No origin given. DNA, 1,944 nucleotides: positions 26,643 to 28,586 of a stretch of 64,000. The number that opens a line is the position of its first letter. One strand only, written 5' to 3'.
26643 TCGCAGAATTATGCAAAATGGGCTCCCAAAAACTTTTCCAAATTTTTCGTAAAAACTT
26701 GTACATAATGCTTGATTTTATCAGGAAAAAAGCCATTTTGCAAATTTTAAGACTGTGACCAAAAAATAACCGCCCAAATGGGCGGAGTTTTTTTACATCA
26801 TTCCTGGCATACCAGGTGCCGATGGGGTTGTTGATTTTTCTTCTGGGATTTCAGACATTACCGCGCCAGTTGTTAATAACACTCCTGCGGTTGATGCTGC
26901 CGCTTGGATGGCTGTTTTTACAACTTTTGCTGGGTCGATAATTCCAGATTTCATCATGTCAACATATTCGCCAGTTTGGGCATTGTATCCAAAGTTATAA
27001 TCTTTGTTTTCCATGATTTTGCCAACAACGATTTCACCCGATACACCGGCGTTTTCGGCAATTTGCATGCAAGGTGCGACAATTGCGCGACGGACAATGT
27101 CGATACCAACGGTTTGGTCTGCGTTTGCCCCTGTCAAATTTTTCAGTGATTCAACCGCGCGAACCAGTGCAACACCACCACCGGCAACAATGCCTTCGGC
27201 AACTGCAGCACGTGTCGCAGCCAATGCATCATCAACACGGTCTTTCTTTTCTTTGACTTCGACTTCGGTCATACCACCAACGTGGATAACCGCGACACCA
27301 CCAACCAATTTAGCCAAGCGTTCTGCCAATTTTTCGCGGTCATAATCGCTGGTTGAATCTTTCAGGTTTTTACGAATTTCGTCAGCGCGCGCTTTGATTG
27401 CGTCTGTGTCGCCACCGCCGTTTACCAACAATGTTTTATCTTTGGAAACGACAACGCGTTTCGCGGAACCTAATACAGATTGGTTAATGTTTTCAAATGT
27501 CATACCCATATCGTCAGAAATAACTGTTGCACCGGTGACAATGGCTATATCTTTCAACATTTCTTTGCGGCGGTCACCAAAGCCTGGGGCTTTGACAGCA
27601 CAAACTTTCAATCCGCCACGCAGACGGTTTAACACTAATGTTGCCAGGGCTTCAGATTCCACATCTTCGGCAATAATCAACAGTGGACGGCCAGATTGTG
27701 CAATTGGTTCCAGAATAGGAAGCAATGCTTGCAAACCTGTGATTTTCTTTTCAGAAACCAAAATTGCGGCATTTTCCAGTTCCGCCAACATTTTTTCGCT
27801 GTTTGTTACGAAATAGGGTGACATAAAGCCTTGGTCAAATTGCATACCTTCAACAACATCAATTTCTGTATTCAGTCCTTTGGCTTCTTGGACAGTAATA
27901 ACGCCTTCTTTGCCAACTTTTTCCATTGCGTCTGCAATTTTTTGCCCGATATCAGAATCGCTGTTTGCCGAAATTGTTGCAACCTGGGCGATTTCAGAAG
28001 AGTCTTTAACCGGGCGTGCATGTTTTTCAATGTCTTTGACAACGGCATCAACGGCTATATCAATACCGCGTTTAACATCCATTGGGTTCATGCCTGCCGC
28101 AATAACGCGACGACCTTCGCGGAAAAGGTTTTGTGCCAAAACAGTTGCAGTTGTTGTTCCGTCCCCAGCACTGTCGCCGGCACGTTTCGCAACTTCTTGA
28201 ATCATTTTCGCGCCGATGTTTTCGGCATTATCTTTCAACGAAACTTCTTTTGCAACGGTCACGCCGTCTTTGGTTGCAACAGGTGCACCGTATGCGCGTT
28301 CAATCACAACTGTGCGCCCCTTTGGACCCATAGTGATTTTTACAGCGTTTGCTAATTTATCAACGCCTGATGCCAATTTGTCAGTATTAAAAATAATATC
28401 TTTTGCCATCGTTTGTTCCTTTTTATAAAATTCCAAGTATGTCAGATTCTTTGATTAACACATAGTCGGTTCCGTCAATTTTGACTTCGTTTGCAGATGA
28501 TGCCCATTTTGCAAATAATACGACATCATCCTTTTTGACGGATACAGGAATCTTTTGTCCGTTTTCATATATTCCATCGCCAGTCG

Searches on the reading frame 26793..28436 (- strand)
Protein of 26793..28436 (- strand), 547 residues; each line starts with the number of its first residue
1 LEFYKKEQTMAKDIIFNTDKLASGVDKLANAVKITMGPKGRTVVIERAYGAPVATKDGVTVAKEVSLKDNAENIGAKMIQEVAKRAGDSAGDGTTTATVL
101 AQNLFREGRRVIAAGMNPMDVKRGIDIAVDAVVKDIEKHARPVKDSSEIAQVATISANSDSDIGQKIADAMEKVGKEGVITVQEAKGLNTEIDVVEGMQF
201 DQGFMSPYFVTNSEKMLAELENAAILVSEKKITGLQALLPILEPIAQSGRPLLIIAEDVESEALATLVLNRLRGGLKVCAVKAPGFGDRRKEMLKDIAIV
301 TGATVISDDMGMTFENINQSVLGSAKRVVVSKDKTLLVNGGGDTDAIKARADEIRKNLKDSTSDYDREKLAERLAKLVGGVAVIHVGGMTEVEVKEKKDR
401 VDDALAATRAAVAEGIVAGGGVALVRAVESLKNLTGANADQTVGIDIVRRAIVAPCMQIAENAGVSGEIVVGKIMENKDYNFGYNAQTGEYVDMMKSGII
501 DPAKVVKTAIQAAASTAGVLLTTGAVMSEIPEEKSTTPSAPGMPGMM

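Call 43: search_protein_families(library=pfam, proteins=[window:26793-28436:-], max_evalue=0.001)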
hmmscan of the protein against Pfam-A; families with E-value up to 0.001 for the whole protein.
window:26793-28436:- (547 aa): 1 family
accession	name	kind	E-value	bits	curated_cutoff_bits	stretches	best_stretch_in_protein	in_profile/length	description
PF00118.29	Cpn60_TCP1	-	9.1e-77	259.2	34.3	2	236-529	238-488/490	TCP-1/cpn60 chaperonin family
